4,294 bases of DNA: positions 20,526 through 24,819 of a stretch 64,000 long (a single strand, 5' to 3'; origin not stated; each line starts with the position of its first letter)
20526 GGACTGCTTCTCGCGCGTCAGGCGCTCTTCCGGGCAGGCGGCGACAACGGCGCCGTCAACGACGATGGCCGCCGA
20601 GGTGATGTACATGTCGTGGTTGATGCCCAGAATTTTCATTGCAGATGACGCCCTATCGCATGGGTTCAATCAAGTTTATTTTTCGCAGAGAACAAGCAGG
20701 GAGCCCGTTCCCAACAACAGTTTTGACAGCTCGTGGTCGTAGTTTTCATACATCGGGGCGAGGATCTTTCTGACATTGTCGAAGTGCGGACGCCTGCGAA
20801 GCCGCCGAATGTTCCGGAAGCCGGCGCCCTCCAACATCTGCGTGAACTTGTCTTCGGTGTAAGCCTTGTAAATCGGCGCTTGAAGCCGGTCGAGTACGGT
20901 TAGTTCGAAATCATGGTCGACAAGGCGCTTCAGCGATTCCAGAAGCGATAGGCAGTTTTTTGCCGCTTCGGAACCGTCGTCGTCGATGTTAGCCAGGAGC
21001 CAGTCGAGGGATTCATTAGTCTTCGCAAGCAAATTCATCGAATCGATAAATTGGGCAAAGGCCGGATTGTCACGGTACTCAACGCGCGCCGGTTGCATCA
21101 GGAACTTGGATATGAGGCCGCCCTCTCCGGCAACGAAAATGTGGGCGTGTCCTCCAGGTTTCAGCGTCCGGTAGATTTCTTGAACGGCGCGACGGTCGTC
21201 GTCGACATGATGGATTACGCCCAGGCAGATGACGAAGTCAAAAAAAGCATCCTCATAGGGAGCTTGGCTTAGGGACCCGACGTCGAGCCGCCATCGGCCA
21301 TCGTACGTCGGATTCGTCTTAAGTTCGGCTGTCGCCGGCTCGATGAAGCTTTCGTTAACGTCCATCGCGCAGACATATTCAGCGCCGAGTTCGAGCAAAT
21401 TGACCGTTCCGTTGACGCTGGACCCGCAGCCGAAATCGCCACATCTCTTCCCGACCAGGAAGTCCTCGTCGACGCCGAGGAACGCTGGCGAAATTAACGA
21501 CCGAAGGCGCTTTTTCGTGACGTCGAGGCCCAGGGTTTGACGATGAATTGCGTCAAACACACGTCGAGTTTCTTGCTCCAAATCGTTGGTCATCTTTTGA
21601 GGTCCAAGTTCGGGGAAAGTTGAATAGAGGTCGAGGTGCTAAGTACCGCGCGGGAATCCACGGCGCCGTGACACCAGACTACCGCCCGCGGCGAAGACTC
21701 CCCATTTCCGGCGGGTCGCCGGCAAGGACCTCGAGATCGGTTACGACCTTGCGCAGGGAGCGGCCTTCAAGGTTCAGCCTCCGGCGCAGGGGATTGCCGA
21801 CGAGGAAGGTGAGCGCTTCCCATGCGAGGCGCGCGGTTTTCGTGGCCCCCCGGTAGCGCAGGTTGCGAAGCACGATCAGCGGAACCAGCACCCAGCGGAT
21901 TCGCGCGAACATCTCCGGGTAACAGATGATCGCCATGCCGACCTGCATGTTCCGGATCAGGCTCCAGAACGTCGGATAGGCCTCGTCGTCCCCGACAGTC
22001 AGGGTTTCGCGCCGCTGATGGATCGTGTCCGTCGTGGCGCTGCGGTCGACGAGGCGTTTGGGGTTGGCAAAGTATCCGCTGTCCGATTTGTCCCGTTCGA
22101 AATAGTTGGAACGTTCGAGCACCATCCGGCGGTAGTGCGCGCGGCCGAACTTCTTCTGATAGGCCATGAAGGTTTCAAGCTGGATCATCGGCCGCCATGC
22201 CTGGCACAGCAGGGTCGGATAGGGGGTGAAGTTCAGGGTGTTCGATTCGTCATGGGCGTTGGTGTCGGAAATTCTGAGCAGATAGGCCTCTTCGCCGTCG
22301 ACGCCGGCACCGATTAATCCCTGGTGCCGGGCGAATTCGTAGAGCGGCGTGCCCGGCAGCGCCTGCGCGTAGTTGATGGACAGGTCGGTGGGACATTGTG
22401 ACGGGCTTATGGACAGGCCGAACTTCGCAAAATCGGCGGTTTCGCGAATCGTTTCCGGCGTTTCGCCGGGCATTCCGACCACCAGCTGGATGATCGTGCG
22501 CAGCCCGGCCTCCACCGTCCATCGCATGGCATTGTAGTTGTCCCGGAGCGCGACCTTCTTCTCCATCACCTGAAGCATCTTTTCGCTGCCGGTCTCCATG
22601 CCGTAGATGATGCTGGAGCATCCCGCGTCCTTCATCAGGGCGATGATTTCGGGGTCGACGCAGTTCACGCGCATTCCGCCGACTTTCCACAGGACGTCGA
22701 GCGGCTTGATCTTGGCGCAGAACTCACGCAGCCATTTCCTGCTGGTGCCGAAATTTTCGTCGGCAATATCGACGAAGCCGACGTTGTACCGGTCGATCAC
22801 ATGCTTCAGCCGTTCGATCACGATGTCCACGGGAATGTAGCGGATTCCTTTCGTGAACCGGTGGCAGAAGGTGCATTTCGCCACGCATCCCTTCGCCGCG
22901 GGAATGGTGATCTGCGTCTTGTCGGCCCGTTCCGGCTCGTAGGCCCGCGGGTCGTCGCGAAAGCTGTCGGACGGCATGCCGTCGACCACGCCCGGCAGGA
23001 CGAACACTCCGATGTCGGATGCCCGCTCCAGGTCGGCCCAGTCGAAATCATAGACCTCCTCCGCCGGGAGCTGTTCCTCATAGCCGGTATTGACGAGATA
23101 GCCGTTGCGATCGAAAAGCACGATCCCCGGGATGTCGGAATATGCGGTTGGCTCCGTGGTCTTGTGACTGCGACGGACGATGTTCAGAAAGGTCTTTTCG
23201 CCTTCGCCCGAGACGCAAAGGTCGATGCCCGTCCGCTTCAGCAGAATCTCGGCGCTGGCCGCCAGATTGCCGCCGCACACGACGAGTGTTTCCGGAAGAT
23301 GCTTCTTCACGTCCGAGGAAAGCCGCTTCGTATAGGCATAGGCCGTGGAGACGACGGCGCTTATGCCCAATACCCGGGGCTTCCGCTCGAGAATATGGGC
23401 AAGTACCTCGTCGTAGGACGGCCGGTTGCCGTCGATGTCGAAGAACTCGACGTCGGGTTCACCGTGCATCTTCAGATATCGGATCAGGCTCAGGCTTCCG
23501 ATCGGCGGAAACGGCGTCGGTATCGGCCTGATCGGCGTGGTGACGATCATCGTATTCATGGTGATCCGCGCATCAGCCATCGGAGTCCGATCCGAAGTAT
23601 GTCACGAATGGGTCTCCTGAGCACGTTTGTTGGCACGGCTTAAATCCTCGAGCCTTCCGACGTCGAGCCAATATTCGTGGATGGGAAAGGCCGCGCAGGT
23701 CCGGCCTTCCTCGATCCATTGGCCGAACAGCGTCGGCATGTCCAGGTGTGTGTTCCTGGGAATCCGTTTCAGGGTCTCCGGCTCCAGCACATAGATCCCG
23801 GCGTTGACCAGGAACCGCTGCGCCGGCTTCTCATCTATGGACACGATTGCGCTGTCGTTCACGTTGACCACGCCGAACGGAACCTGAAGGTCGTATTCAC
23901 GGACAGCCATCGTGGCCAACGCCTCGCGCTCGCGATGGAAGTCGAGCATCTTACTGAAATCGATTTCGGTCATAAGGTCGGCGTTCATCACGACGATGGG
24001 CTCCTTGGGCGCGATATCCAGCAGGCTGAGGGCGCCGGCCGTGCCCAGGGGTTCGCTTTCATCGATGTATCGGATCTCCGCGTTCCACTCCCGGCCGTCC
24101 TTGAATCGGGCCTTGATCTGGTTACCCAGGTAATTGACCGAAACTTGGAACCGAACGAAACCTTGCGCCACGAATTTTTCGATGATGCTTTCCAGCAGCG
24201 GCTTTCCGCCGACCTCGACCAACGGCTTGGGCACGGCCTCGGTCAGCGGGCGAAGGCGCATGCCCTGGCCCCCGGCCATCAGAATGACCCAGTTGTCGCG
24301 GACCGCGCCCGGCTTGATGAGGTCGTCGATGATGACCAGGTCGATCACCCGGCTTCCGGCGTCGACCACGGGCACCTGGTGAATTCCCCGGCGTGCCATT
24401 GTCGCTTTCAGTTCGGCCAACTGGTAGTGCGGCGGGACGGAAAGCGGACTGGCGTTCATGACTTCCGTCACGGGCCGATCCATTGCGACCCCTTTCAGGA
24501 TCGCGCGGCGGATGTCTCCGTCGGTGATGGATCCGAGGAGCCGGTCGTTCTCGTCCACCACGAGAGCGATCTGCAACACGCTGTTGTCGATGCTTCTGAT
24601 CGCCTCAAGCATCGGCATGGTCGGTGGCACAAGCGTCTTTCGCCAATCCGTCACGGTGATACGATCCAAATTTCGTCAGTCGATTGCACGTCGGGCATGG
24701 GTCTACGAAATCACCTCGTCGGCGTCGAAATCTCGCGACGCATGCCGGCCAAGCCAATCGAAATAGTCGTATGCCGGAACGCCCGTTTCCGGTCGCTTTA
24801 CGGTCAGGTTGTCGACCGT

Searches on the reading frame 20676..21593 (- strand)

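Call 54: search_protein_families(library=pfam, proteins=[window:20676-21593:-], max_evalue=0.00001)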
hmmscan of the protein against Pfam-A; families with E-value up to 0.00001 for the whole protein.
window:20676-21593:- (305 aa): 6 families
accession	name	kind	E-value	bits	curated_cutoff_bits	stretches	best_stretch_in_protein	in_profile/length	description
PF08241.18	Methyltransf_11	-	1.1e-18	68.1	21.2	1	53-150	2-93/95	Methyltransferase domain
PF13649.12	Methyltransf_25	-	1.1e-14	55.2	27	1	53-148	3-97/97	Methyltransferase domain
PF08242.18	Methyltransf_12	-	1.7e-13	51.6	30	1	53-149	2-97/98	Methyltransferase domain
PF13489.12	Methyltransf_23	-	3.8e-11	43.4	27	1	45-262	20-162/164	Methyltransferase domain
PF13847.12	Methyltransf_31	-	3.6e-08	33.6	27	1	50-150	6-107/145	Methyltransferase domain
PF01209.24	Ubie_methyltran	-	5.9e-08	32.8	20.1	1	56-204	56-196/233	ubiE/COQ5 methyltransferase family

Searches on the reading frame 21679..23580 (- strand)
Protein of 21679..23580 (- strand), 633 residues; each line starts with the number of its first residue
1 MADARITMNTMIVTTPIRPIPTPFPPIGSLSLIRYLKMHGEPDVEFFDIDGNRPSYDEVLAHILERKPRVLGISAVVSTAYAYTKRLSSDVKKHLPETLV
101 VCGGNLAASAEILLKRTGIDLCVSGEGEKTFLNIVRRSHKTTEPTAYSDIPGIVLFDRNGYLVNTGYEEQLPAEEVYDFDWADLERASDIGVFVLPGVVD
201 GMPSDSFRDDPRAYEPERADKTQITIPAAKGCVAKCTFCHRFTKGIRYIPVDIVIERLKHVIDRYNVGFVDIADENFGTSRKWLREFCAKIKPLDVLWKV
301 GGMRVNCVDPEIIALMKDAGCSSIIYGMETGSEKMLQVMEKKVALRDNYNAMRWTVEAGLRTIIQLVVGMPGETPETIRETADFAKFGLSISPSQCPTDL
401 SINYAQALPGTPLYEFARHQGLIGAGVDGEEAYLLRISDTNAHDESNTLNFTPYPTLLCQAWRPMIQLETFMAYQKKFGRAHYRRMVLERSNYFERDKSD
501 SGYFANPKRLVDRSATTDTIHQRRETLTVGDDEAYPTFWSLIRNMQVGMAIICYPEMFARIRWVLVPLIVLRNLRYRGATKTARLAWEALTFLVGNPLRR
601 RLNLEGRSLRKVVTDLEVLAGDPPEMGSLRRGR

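Call 54: search_protein_families(library=pfam, proteins=[window:21679-23580:-], max_evalue=0.00001)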
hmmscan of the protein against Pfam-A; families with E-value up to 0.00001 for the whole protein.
window:21679-23580:- (633 aa): 2 families
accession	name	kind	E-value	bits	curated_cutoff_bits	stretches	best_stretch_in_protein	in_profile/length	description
PF04055.27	Radical_SAM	-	6.6e-17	62.6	29.5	1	229-385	4-166/166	Radical SAM superfamily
PF02310.24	B12-binding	-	3.5e-16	59.6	32.1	1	20-134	8-120/121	B12 binding domain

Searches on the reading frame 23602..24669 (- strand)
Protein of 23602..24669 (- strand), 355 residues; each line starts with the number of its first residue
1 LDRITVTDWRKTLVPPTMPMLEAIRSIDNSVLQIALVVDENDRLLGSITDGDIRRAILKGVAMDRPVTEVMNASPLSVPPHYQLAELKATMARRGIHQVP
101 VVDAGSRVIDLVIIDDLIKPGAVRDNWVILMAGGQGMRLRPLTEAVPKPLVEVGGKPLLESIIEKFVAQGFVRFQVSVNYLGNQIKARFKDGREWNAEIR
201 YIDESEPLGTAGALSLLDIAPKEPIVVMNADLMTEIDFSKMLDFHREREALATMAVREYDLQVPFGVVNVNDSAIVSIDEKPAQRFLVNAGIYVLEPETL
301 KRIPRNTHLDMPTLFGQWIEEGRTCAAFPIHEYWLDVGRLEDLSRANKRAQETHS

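Call 54: search_protein_families(library=pfam, proteins=[window:23602-24669:-], max_evalue=0.00001)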
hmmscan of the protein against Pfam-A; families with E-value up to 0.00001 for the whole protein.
window:23602-24669:- (355 aa): 3 families
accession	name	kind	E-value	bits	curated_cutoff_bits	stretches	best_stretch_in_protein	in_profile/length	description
PF00483.29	NTP_transferase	-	2.3e-40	139.2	21.2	1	129-351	3-243/245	Nucleotidyl transferase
PF00571.33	CBS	-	4.7e-17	62.5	24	2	14-58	12-56/57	CBS domain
PF12804.13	NTP_transf_3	-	1.7e-08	35.2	27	1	129-261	2-127/160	MobA-like NTP transferase domain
